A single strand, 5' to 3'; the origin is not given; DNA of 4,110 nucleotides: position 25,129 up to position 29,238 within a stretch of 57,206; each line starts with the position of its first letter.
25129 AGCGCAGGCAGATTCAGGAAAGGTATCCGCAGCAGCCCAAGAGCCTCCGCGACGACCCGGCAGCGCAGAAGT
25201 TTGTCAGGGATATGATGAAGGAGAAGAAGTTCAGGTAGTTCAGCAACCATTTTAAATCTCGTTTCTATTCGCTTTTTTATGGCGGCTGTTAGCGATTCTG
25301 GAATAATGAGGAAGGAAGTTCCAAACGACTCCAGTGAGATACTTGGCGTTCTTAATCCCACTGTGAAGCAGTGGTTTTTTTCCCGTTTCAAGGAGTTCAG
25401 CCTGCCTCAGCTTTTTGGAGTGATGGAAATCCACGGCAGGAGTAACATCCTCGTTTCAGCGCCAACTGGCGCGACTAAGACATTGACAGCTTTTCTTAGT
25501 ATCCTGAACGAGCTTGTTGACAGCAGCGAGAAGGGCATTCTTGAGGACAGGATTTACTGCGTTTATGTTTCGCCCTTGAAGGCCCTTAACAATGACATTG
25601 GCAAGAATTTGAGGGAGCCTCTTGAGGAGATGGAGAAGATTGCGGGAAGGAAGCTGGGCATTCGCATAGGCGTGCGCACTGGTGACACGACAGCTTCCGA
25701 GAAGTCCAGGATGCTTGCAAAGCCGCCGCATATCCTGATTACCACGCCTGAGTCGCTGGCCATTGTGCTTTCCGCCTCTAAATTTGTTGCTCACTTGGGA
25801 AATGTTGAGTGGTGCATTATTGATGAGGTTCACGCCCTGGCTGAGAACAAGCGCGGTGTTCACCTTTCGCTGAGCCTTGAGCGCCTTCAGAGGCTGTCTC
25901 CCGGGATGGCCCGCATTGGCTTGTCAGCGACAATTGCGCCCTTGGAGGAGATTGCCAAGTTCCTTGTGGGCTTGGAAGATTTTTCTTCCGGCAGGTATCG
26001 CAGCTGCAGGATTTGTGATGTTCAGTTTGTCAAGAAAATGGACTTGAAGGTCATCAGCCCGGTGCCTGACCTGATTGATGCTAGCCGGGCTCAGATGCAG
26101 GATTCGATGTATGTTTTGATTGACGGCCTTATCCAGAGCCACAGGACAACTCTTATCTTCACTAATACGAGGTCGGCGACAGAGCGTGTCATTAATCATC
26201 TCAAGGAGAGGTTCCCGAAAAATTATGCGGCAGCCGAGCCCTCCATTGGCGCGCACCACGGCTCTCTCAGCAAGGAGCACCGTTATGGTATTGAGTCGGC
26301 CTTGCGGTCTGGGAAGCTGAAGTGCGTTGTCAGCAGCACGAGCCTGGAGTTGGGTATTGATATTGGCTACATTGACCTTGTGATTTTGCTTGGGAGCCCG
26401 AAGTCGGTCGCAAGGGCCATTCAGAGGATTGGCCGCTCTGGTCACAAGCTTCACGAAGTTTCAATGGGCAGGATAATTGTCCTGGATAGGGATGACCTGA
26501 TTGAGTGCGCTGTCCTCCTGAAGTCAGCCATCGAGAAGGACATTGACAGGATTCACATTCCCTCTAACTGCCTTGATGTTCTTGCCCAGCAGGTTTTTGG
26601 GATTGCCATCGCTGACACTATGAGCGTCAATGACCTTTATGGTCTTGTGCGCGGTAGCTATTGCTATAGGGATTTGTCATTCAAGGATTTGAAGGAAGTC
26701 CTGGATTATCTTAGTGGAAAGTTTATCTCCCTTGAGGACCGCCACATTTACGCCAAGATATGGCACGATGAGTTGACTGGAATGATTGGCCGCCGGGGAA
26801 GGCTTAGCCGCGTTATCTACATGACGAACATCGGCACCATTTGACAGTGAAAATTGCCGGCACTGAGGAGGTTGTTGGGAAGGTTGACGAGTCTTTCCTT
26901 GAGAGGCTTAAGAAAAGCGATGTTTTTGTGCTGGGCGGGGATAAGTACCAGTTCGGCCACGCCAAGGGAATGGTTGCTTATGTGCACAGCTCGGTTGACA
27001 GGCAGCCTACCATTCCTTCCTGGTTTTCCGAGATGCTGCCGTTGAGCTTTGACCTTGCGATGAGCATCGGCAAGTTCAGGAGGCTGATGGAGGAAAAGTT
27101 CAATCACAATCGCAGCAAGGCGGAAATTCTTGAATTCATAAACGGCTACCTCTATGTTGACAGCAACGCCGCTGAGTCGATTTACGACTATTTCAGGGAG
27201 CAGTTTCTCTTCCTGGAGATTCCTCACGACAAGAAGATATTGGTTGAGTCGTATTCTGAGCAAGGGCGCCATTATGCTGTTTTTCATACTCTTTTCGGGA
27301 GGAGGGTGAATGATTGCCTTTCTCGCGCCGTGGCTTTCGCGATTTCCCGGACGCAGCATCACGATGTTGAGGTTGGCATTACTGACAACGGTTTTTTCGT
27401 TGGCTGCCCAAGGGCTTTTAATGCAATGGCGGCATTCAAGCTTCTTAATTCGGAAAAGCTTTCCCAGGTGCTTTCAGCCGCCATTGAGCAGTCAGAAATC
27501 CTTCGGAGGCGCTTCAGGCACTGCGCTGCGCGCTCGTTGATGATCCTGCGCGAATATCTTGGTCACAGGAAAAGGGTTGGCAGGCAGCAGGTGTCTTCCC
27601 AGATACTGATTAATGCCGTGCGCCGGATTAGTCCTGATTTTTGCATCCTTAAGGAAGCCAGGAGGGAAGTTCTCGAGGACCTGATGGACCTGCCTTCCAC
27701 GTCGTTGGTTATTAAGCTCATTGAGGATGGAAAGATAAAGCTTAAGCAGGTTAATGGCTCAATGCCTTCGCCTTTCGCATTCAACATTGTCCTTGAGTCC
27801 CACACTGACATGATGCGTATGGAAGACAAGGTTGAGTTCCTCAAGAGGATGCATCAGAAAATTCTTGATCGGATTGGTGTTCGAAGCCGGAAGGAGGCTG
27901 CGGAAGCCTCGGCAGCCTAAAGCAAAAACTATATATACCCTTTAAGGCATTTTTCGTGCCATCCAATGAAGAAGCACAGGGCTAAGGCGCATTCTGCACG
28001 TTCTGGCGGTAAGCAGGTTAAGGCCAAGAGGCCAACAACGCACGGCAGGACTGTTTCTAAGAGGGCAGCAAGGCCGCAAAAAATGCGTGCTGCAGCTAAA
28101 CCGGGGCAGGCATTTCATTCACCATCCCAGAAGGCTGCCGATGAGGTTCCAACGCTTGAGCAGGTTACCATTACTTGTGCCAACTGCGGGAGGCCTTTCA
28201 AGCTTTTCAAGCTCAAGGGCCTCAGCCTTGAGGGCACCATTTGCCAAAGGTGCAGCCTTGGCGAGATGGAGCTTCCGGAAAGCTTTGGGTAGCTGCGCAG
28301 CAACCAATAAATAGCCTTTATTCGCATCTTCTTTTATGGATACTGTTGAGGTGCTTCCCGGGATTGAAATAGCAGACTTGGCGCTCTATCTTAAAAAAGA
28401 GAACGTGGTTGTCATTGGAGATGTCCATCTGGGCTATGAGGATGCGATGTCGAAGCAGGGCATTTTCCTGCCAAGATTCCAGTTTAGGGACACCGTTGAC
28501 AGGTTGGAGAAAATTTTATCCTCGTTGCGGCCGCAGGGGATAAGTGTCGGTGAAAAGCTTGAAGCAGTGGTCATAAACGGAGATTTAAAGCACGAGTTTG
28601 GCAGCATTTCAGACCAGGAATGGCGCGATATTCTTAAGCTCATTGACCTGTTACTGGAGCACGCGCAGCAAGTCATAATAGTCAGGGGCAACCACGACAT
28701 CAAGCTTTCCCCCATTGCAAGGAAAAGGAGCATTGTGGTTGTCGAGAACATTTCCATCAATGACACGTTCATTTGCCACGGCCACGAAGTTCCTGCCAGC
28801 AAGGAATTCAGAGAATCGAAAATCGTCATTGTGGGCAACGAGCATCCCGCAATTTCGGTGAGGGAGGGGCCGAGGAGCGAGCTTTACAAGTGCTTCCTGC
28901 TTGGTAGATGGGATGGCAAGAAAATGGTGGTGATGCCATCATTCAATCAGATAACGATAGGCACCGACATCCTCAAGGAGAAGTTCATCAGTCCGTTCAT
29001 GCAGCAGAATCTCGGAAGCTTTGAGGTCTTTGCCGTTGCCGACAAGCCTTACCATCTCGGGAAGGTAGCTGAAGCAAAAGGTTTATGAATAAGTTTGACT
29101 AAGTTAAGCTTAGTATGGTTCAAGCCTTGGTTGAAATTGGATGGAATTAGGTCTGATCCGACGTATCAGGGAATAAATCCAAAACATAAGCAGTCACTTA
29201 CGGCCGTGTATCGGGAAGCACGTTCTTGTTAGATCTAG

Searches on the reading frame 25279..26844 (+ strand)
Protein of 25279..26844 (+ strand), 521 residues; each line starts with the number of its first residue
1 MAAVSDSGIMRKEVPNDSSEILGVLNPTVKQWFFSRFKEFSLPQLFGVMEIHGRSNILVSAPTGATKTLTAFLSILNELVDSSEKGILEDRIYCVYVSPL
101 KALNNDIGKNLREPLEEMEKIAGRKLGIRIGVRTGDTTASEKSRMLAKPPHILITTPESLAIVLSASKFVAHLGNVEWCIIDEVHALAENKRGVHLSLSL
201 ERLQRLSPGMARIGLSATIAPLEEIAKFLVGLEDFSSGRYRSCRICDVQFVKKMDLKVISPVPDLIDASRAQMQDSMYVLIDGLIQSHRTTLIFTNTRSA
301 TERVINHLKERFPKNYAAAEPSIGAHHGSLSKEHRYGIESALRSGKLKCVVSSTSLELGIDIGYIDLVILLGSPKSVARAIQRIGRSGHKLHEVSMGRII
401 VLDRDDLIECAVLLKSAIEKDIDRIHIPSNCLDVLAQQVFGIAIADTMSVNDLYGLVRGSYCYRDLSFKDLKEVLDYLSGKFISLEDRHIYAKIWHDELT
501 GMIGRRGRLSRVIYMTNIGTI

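Call 56: search_protein_families(library=ncbifam, proteins=[window:25279-26844:+], max_evalue=1e-10)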
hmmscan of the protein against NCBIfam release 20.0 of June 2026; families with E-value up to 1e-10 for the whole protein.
window:25279-26844:+ (521 aa): 11 families
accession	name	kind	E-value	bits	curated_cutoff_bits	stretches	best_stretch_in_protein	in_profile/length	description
NF010338.0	PRK13767.1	equivalog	1.1e-229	765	849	1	12-521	6-516/877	ATP-dependent helicase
TIGR04121.1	DEXH_lig_assoc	equivalog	4.4e-112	375.3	850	1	28-521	2-476/804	ligase-associated DNA damage response DEXH box helicase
NF007284.0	PRK09751.1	equivalog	3e-100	336.3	1496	2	15-318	5-322/1538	ATP-dependent helicase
TIGR03817.1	DECH_helic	hypoth_equivalog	1.1e-27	96.6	874.1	1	53-411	50-391/742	helicase/secretion neighborhood putative DEAH-box helicase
NF002654.0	PRK02362.1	equivalog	6.9e-24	84.2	887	1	54-313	39-268/739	ATP-dependent DNA helicase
NF001308.0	PRK00254.1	equivalog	2.8e-18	65.5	1216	1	54-311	39-261/720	ATP-dependent DNA helicase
NF002251.0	PRK01172.1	equivalog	2.1e-17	62.6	891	1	47-363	30-328/674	ATP-dependent DNA helicase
NF040935.1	helicase_Hel308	equivalog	2.2e-15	55.9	1200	1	55-309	43-268/704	ATP-dependent DNA helicase Hel308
NF010337.0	PRK13766.1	equivalog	3.8e-12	45.1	610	0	286-402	364-476/781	Hef nuclease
NF008394.0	PRK11192.1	equivalog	2.2e-11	43.3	507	0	55-184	41-158/441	ATP-dependent RNA helicase SrmB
TIGR01587.1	cas3_core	equivalog_domain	5.3e-11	42.2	102.45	0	57-387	2-316/358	CRISPR-associated helicase Cas3'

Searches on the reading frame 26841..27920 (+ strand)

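Call 8: search_protein_families(library=pfam, proteins=[window:26841-27920:+], max_evalue=0.01)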
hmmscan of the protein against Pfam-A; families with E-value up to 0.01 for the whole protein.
window:26841-27920:+ (359 aa): 2 families
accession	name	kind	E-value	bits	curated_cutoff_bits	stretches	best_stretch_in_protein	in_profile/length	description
PF08494.16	DEAD_assoc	-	1.7e-56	191.5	23.5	1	127-313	1-191/191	DEAD/H associated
PF19306.5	WH_Lhr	-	6.2e-09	35.9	27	1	1-55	112-165/168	Large helicase-related protein, winged helix domain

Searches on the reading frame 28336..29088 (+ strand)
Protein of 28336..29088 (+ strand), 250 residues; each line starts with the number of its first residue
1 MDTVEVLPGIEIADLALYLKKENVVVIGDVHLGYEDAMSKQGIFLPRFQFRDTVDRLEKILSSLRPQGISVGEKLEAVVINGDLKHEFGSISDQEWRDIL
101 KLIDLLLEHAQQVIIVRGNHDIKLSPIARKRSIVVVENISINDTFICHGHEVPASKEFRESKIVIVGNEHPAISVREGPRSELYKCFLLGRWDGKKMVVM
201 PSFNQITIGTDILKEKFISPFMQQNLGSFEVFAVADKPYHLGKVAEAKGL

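Call 8: search_protein_families(library=pfam, proteins=[window:28336-29088:+], max_evalue=0.01)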
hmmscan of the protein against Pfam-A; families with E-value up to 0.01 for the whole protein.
window:28336-29088:+ (250 aa): 2 families
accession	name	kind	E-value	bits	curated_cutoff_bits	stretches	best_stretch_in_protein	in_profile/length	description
PF00149.33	Metallophos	-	8.1e-11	43.1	21.5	1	24-153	3-133/191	Calcineurin-like phosphoesterase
PF12850.12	Metallophos_2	-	0.0056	17.1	27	0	73-172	26-119/154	Calcineurin-like phosphoesterase superfamily domain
